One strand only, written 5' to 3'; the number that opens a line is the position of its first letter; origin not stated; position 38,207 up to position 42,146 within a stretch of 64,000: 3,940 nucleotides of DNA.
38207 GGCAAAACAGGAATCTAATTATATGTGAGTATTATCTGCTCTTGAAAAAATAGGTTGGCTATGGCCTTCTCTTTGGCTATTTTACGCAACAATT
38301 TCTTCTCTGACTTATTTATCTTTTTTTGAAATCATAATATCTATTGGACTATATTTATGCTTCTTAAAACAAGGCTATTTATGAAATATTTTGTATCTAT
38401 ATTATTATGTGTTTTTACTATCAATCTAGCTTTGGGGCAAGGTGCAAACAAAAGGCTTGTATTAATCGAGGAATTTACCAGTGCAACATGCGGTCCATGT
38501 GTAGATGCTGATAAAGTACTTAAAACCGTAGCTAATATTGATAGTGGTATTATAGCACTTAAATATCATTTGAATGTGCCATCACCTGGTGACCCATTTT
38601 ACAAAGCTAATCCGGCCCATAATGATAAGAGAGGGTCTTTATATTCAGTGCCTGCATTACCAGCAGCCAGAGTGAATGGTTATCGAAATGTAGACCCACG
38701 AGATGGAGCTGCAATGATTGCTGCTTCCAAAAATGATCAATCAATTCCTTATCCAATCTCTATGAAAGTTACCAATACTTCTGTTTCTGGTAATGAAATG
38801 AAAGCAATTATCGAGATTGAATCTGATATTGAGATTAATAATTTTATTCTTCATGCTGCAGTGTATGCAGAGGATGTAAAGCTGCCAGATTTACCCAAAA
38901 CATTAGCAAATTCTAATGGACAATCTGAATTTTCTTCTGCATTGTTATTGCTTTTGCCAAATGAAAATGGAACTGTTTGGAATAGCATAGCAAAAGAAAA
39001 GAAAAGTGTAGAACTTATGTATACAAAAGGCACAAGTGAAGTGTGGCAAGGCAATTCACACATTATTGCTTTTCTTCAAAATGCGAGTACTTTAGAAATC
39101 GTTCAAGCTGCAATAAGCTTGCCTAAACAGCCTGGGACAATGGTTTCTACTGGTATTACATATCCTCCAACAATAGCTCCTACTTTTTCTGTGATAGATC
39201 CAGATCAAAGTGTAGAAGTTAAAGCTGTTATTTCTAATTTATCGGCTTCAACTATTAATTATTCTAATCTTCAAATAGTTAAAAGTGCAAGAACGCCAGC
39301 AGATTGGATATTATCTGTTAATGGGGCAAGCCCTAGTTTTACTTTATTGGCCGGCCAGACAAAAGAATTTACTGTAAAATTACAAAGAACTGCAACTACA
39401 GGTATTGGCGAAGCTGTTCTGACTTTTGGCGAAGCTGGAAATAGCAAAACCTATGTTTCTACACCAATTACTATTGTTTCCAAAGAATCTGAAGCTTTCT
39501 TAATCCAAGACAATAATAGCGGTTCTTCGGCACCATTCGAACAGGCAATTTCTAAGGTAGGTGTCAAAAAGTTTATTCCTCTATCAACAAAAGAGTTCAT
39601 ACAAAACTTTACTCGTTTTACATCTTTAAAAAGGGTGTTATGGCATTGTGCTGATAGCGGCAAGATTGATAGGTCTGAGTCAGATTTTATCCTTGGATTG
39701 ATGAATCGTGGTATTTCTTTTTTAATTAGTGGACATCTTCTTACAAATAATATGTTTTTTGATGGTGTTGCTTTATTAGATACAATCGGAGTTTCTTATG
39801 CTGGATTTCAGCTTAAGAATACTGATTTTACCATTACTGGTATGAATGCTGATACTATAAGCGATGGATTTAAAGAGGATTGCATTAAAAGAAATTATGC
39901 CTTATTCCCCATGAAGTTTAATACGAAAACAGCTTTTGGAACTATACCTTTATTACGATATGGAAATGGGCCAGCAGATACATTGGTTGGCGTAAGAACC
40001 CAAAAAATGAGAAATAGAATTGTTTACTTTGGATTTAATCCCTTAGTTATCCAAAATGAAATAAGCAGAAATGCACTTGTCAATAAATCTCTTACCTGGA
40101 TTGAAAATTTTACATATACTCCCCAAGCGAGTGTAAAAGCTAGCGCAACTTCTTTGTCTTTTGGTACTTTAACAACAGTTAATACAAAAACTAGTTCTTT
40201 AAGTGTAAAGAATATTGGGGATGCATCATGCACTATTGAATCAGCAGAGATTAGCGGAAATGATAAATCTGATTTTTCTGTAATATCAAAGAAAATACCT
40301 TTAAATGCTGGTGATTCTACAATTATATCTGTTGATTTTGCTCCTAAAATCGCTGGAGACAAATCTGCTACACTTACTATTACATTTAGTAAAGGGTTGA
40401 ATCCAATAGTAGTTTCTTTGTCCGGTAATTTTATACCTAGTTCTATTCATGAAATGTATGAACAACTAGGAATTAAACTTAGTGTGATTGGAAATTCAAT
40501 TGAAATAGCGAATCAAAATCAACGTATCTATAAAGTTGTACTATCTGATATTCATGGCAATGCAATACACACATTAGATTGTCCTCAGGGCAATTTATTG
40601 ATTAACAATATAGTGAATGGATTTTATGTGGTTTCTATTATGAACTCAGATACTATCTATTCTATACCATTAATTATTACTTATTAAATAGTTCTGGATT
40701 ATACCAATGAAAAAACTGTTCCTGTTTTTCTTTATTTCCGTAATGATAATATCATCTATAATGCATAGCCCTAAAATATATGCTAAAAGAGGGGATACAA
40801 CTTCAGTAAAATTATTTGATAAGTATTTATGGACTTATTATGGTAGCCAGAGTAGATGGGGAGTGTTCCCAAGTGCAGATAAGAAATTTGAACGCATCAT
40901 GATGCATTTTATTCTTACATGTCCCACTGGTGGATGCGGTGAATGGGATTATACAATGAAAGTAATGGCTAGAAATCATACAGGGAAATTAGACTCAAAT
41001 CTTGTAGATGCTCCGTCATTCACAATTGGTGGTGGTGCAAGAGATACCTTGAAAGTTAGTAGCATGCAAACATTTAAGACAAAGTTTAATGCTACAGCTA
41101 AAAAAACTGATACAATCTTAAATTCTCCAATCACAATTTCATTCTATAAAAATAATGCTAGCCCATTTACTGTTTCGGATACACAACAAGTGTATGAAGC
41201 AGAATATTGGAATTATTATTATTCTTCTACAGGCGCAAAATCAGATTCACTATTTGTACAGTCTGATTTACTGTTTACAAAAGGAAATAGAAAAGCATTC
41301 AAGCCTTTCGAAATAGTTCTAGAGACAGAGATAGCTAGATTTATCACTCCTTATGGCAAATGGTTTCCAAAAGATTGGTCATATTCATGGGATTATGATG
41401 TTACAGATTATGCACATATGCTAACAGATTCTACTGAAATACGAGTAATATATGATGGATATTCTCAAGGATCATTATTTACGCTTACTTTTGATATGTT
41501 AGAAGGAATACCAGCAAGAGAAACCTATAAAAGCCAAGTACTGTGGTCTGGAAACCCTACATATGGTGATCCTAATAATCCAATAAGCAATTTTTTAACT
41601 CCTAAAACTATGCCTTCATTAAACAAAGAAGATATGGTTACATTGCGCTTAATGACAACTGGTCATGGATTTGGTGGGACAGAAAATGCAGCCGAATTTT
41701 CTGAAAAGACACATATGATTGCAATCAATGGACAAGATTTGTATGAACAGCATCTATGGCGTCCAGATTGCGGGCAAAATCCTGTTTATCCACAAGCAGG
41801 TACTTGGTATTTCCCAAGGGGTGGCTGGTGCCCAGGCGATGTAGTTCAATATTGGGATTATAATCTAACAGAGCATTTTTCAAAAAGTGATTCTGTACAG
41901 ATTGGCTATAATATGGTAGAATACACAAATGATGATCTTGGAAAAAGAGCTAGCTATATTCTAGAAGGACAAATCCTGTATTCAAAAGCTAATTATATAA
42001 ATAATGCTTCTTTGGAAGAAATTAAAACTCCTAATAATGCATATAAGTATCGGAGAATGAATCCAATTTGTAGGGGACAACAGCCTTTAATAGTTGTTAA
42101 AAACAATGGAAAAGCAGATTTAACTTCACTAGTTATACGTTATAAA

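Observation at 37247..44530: T9SS cargo island: orphan ABC ATPase, thioredoxin-motif secreted protein, PNGase F homolog, then leucyl aminopeptidase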

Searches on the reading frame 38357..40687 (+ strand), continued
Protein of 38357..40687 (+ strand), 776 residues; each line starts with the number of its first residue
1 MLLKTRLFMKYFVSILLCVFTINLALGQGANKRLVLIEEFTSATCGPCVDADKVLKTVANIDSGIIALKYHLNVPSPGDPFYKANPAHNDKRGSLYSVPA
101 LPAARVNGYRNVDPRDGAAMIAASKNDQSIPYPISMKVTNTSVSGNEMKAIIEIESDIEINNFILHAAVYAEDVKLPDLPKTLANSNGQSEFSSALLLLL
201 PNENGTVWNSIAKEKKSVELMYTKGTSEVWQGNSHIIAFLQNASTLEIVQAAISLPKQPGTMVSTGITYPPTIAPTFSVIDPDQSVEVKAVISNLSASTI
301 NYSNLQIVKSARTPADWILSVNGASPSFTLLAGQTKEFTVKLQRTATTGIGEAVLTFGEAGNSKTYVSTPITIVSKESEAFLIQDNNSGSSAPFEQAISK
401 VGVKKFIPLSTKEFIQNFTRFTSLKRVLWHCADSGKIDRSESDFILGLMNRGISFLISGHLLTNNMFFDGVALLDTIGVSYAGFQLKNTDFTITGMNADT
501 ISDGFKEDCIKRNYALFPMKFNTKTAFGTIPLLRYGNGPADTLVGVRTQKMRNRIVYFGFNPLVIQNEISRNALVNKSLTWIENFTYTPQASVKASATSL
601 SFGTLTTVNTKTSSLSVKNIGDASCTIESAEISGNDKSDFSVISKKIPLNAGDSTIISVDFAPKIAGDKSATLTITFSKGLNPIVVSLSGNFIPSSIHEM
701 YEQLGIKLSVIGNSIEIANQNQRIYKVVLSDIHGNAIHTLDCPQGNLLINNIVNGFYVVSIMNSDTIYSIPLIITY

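Call 69: find_encoding_contigs(protein=P0141, flank=8000, max_places=1)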
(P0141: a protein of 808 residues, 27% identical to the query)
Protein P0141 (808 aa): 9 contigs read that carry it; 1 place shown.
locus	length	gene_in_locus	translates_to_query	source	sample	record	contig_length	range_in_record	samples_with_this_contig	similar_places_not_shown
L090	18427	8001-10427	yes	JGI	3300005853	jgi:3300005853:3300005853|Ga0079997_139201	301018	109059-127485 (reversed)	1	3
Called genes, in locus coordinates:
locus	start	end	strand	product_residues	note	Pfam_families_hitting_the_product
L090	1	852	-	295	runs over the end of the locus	PF00106:adh_short, PF08659:KR, PF13561:adh_short_C2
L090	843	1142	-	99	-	PF00708:Acylphosphatase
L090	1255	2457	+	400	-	PF00149:Metallophos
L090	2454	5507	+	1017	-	-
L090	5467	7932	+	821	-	PF01074:Glyco_hydro_38N, PF03065:Glyco_hydro_57 (weak), PF09261:Alpha-mann_mid, PF07748:Glyco_hydro_38C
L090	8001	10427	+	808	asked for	PF11551:Omp28 (weak), PF10633:NPCBM_assoc (faint), PF22067:Cep192_D3 (faint), PF15780:ASH (weak), PF22073:Cep192_D4, PF22544:HYDIN_VesB_CFA65-like_Ig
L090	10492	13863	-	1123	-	PF02310:B12-binding, PF03308:MeaB, PF02492:cobW (weak), PF01642:MM_CoA_mutase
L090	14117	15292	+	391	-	PF07690:MFS_1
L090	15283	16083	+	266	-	PF00459:Inositol_P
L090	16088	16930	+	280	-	PF01678:DAP_epimerase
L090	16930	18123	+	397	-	PF01546:Peptidase_M20, PF07687:M20_dimer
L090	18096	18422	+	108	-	PF04134:DCC1-like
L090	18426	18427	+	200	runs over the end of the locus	PF11845:Tll0287-like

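Call 70: find_encoding_contigs(protein=P0139, flank=8000, max_places=1)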
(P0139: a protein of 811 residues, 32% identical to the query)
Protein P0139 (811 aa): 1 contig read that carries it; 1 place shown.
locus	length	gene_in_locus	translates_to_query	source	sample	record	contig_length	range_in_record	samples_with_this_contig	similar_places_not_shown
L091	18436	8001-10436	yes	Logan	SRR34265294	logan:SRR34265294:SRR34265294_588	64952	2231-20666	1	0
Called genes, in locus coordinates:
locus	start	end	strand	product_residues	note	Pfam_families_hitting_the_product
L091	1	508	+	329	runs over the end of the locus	PF01795:Methyltransf_5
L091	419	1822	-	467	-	PF00753:Lactamase_B, PF00581:Rhodanese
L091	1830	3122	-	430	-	PF00132:Hexapep (faint)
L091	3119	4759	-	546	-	PF06418:CTP_synth_N, PF00117:GATase, PF07722:Peptidase_C26 (faint)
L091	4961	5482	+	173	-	PF04290:DctQ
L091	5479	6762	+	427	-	PF06808:DctM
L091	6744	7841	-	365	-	PF03480:DctP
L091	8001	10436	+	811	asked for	PF07610:DUF1573 (faint), PF11614:FixG_C (faint), PF14016:DUF4232 (faint), PF21633:MOV-10_Ig-like (faint), PF22067:Cep192_D3 (faint), PF15780:ASH, PF22073:Cep192_D4, PF22544:HYDIN_VesB_CFA65-like_Ig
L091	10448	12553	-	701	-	PF00270:DEAD (faint), PF04851:ResIII, PF17757:UvrB_inter, PF27431:UvrB_3rd, PF00271:Helicase_C, PF12344:UvrB, PF02151:UVR (weak)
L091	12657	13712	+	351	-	PF02547:Queuosine_synth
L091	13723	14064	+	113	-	PF04020:Phage_holin_4_2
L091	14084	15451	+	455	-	-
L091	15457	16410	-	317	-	PF02016:Peptidase_S66, PF17676:Peptidase_S66C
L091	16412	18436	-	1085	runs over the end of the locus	-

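Call 71: find_encoding_contigs(protein=P0144, flank=8000, max_places=1)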
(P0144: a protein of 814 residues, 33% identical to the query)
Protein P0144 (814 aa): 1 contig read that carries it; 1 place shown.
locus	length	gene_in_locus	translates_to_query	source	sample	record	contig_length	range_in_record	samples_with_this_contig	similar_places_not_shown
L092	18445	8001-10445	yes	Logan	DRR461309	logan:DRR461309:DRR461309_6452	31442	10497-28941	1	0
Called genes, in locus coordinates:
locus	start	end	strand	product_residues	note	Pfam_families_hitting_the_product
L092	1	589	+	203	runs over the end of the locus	PF00551:Formyl_trans_N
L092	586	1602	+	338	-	PF13406:SLT_2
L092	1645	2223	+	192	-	PF04542:Sigma70_r2, PF08281:Sigma70_r4_2, PF04545:Sigma70_r4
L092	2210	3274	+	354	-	-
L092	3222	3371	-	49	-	-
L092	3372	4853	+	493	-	PF00772:DnaB, PF03796:DnaB_C, PF13481:AAA_25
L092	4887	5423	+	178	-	PF00578:AhpC-TSA, PF08534:Redoxin, PF00085:Thioredoxin (faint), PF13098:Thioredoxin_2, PF13905:Thioredoxin_8, PF13911:AhpC-TSA_2 (weak)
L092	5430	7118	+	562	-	PF19494:DUF6029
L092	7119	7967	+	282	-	PF11551:Omp28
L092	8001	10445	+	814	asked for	PF06764:DUF1223 (weak), PF11551:Omp28, PF07610:DUF1573 (faint), PF15780:ASH, PF22067:Cep192_D3 (weak), PF22073:Cep192_D4, PF22544:HYDIN_VesB_CFA65-like_Ig, PF18962:Por_Secre_tail (weak), +1 more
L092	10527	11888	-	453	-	PF00291:PALP, PF00571:CBS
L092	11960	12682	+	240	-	PF01694:Rhomboid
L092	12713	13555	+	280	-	PF01972:SDH_protease, PF00574:CLP_protease (faint), PF25145:NfeD1b_N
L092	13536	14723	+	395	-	PF00583:Acetyltransf_1 (faint)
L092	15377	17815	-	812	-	PF17162:DUF5118, PF17148:DUF5117, PF16313:DUF4953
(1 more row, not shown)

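Call 72: find_encoding_contigs(protein=P0149, flank=8000, max_places=1)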
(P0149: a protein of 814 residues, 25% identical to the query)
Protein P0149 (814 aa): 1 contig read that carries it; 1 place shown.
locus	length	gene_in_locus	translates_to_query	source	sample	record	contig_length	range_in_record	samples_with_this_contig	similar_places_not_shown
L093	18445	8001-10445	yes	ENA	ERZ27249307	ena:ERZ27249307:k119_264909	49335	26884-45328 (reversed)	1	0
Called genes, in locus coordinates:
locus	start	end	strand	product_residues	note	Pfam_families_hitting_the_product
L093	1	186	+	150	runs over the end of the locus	PF01592:NifU_N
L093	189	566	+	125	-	PF01883:FeS_assembly_P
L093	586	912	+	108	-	PF00111:Fer2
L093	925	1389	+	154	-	PF02082:Rrf2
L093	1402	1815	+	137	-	PF01521:Fe-S_biosyn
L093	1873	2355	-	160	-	PF01467:CTP_transf_like, PF08218:Citrate_ly_lig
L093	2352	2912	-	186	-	PF03602:Cons_hypoth95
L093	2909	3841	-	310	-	-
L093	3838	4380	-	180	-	PF14520:HHH_5 (faint), PF12836:HHH_3, PF00633:HHH (faint)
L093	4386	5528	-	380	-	PF00226:DnaJ, PF01556:DnaJ_C, PF00684:DnaJ_CXXCXGXG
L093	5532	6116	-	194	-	PF01025:GrpE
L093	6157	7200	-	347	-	PF01628:HrcA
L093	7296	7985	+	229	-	PF13353:Fer4_12, PF04055:Radical_SAM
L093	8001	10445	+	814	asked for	PF18962:Por_Secre_tail (faint)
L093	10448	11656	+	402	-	PF13742:tRNA_anti_2, PF01336:tRNA_anti-codon, PF02601:Exonuc_VII_L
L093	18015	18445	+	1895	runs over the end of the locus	PF18962:Por_Secre_tail (faint), PF01364:Peptidase_C25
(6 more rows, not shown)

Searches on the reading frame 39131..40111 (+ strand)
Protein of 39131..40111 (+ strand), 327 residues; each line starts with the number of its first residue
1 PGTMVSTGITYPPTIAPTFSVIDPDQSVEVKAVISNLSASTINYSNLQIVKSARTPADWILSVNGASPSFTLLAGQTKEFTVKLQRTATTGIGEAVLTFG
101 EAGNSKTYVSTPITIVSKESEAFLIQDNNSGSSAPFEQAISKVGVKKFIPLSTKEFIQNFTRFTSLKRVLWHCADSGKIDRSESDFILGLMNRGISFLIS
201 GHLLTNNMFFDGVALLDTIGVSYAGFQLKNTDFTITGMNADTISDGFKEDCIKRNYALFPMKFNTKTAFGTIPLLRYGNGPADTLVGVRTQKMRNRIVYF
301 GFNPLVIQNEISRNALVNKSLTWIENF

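Call 34: search_protein_families(library=pfam, proteins=[window:39131-40111:+], max_evalue=1)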
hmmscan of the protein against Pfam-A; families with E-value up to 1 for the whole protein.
window:39131-40111:+ (327 aa): 1 family
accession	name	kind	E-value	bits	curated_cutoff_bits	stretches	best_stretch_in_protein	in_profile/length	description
PF10633.15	NPCBM_assoc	-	0.0037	17.9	24.4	1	23-98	2-72/78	NPCBM-associated, NEW3 domain of alpha-galactosidase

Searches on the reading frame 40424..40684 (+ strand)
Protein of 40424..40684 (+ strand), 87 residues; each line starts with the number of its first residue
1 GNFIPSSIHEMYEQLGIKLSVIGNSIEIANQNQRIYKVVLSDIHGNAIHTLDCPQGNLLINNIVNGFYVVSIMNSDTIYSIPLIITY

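Call 34: search_protein_families(library=pfam, proteins=[window:40424-40684:+], max_evalue=1)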
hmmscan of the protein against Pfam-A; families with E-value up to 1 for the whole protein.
window:40424-40684:+ (87 aa): 1 family
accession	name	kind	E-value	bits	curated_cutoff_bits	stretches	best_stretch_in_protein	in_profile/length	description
PF18962.6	Por_Secre_tail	-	0.039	14.7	27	1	26-77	10-67/75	Secretion system C-terminal sorting domain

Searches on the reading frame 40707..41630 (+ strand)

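Call 34: search_protein_families(library=pfam, proteins=[window:40707-41630:+], max_evalue=1)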
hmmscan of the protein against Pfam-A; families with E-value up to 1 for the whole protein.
window:40707-41630:+ (308 aa): 2 families
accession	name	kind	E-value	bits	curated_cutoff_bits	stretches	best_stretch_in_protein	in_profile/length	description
PF09112.15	N-glycanase_N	-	0.028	14.6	22.4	1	205-259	107-172/177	Peptide-N-glycosidase F, N terminal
PF10287.16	YJL171C_Tos1_C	-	0.073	13.1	27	1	71-133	143-203/228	Cell wall protein YJL171C/Tos1, C-terminal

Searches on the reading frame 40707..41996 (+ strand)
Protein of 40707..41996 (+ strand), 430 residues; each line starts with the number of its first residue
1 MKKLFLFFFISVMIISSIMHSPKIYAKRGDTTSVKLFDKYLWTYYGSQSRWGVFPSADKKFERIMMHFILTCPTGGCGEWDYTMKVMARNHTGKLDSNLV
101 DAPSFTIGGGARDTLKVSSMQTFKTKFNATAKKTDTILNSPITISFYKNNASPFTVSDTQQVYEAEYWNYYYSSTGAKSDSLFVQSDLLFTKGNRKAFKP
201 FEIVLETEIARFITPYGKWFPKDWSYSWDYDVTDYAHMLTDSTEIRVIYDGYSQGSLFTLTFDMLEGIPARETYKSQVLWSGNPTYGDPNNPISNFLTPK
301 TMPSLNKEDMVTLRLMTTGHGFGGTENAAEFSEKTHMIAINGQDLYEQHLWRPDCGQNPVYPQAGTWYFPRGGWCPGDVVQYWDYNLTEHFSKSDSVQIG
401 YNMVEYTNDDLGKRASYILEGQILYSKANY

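Call 37: search_protein_representatives(protein=window:40707-41996:+)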
Query: 430 residues. Proteins with E-value up to 0.001 (for the whole library): 1410; up to 1e-10: 970; up to 1e-30: 432. The best 150 are listed.
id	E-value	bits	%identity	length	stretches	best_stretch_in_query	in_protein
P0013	3.9e-145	500.6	52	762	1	23-425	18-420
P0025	1.9e-128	445.6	49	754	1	7-427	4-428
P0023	2.5e-128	445.2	46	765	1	14-426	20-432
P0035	2.2e-122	425.6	48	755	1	23-425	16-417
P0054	1.0e-103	364.1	50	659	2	202-426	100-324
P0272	1.7e-103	363.4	40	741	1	4-427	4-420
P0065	1.4e-93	330.7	37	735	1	21-423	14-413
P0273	1.1e-92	327.7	38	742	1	4-424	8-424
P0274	1.9e-91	323.7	38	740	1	3-430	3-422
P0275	1.4e-90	320.8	42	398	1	26-371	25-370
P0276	2.0e-88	313.7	39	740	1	13-410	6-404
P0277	4.9e-87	309.1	37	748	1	13-425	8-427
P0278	5.2e-87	309.0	35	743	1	25-424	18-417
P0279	1.4e-86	307.6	37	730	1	16-427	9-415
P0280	1.6e-86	307.4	38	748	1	12-399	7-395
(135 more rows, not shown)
